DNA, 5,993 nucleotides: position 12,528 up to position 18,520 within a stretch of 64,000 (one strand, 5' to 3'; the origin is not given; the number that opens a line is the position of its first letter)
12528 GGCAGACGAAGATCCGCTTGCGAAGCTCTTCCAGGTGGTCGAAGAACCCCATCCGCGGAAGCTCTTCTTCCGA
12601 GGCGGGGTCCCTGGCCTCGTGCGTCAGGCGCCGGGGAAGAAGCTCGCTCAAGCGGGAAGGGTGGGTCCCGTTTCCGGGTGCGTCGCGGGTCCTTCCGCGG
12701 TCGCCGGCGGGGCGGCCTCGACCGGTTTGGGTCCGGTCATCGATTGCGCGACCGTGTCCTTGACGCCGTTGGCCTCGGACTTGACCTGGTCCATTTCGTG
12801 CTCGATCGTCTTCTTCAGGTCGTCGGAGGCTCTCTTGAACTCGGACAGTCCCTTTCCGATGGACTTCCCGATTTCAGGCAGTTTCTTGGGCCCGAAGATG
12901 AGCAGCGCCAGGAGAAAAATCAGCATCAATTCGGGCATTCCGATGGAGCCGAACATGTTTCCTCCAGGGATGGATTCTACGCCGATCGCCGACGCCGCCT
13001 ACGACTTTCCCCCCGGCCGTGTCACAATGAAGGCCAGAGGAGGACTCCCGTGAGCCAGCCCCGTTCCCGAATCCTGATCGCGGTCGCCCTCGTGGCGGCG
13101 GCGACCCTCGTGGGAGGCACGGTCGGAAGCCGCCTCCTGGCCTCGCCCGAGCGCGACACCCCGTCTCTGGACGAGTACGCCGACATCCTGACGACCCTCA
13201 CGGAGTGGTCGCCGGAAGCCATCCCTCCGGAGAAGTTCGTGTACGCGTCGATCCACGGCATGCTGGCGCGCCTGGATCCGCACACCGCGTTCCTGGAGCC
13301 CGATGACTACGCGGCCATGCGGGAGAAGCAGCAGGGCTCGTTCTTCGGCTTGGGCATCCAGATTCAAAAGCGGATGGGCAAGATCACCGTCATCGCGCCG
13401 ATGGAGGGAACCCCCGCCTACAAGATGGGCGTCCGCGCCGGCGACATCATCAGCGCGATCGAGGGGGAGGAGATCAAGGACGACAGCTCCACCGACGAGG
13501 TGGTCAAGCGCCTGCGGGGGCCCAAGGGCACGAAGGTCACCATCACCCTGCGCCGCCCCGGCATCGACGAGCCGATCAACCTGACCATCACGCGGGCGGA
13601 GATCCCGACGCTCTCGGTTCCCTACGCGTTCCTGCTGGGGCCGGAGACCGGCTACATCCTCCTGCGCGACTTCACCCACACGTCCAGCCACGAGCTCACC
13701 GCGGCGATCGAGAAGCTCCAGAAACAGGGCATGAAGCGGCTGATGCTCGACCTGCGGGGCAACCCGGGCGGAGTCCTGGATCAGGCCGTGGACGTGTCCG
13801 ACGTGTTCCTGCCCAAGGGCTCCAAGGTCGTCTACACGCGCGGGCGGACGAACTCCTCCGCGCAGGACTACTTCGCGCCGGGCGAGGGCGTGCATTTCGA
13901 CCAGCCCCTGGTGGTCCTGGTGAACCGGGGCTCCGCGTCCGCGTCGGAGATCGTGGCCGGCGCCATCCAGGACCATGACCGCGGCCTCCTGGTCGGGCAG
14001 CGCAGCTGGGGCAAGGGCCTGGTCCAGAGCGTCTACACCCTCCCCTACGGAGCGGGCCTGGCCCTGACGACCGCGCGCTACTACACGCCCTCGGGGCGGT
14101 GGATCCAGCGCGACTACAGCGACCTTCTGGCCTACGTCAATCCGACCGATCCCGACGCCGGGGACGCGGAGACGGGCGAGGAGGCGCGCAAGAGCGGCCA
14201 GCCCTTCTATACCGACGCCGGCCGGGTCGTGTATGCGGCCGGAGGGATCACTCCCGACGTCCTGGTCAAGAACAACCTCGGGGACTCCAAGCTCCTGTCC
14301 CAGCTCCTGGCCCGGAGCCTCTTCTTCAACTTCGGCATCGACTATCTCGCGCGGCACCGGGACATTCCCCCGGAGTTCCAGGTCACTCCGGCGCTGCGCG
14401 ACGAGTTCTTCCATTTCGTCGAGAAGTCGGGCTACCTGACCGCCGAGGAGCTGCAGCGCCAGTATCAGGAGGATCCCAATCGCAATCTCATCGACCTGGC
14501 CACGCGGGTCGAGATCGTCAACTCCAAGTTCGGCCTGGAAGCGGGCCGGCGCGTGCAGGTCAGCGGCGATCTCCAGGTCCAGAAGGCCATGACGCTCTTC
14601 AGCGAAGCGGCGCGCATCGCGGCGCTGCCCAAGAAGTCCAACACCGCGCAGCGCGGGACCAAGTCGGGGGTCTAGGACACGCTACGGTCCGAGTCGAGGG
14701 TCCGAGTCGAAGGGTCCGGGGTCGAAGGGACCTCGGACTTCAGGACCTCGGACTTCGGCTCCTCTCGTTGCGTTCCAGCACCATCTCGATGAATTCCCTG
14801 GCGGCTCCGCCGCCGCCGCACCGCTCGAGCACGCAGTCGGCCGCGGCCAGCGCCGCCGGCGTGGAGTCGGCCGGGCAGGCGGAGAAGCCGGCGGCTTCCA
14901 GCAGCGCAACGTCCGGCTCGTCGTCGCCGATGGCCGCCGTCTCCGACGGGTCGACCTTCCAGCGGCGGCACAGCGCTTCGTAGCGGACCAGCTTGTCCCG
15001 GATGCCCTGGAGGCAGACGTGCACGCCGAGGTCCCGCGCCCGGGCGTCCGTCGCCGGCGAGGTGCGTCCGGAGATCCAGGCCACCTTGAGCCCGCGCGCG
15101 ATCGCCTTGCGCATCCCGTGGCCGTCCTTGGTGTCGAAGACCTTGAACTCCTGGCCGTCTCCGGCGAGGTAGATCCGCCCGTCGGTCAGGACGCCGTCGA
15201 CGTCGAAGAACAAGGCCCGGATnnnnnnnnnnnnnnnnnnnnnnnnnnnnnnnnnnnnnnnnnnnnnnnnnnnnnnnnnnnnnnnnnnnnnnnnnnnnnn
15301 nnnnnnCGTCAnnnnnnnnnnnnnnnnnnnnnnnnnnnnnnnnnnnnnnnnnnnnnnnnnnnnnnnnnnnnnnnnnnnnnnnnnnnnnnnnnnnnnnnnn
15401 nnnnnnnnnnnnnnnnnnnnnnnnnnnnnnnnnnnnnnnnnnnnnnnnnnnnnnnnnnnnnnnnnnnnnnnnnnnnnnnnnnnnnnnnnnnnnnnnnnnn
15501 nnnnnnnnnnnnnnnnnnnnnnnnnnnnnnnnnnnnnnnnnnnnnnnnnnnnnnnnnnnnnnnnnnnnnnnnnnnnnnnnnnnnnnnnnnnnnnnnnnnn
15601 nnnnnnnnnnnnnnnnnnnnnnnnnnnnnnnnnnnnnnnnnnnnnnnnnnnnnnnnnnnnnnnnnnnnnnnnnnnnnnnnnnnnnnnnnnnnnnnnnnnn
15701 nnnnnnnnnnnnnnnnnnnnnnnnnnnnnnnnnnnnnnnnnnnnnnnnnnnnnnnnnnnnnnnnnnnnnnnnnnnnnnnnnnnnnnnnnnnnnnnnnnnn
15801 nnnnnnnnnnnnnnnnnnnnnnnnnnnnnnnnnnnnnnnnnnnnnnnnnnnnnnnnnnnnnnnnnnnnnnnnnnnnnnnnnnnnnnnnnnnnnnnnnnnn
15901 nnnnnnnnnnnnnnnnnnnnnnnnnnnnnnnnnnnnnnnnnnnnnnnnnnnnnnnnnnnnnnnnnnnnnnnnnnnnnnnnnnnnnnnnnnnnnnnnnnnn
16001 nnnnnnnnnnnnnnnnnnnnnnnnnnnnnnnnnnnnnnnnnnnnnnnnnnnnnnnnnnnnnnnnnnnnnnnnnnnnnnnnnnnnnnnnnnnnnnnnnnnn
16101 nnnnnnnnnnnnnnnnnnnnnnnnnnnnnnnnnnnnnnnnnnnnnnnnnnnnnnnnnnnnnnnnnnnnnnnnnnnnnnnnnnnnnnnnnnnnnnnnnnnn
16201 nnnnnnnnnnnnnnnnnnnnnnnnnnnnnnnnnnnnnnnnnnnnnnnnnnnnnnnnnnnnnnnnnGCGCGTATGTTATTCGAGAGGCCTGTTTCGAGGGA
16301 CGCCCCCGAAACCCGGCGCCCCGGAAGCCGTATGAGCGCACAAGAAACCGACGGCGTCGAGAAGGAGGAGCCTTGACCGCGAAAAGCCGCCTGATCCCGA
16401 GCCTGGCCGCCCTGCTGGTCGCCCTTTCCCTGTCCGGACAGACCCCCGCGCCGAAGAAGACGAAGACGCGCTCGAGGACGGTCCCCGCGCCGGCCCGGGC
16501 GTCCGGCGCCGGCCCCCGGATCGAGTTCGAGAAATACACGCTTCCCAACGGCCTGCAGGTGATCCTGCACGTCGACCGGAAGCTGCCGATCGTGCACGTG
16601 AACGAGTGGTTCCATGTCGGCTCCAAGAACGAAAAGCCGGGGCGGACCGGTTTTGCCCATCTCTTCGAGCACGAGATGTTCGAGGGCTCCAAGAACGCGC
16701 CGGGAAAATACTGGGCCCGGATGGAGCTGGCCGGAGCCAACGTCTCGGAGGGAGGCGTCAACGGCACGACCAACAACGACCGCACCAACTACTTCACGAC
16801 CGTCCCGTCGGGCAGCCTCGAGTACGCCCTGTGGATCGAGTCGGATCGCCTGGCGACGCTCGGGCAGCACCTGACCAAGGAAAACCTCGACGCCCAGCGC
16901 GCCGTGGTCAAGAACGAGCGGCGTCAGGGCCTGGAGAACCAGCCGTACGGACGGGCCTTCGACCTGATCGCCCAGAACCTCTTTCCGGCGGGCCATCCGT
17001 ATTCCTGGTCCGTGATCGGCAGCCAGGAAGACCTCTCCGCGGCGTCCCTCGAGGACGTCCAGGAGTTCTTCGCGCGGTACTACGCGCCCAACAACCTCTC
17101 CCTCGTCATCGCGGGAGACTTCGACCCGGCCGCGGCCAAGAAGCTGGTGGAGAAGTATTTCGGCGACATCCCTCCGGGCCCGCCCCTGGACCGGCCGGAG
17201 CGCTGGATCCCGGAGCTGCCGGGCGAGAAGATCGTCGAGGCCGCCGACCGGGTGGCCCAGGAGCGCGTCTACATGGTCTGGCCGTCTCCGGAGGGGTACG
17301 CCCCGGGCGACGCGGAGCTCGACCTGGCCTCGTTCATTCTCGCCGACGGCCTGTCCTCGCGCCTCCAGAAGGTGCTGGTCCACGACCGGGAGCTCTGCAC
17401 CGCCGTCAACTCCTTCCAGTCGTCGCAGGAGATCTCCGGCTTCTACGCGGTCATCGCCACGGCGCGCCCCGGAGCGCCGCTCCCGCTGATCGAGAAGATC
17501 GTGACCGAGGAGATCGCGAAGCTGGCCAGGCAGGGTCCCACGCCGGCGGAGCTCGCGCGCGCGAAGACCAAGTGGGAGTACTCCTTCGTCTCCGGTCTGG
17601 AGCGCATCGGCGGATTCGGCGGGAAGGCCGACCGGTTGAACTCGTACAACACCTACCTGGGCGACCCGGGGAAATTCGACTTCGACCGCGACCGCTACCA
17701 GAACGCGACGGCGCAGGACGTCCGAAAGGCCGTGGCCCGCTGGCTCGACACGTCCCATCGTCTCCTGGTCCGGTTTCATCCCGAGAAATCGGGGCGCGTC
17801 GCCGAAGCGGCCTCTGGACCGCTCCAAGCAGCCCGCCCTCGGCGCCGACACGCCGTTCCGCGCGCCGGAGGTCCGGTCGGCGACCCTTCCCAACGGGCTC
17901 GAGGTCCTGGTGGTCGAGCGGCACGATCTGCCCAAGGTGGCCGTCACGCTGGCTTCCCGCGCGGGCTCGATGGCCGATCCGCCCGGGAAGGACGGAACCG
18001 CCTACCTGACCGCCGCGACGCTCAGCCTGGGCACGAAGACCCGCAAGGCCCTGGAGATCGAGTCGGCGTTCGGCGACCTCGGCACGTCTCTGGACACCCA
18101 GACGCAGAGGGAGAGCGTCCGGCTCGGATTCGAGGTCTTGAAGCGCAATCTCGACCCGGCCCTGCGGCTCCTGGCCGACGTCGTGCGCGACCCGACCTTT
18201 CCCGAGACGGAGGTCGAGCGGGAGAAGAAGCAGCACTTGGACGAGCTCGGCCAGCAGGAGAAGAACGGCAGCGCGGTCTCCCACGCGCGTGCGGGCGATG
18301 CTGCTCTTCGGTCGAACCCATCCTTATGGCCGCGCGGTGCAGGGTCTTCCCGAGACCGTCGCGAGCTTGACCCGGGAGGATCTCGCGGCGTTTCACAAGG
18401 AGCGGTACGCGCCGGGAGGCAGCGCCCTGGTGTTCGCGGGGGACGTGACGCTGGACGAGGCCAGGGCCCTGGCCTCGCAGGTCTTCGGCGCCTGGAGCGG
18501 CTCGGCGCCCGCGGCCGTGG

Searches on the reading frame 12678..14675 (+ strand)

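Call 20: search_protein_families(library=pfam, max_evalue=0.00001, proteins=[window:12678-14675:+])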
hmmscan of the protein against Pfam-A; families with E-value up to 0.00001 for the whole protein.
window:12678-14675:+ (665 aa): 4 families
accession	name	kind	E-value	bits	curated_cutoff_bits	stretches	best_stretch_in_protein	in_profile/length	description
PF03572.23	Peptidase_S41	-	1.6e-51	174.6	24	1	324-478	2-156/165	Peptidase family S41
PF17820.7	PDZ_6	-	7.2e-13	48.5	27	1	238-293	2-54/54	PDZ domain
PF13180.12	PDZ_2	-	3e-11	43.9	27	1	225-303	3-79/80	PDZ domain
PF00595.29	PDZ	-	1.6e-07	32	23.2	1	216-291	5-80/81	PDZ domain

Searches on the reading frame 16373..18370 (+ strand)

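Call 20: search_protein_families(library=pfam, max_evalue=0.00001, proteins=[window:16373-18370:+])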
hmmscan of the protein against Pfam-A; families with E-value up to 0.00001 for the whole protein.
window:16373-18370:+ (665 aa): 2 families
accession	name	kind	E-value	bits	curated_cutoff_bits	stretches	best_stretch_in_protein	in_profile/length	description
PF05193.26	Peptidase_M16_C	-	1.7e-35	122.9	23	1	225-399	3-179/181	Peptidase M16 inactive domain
PF00675.25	Peptidase_M16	-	5.1e-14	52.9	22.3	1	70-186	9-119/149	Insulinase (Peptidase family M16)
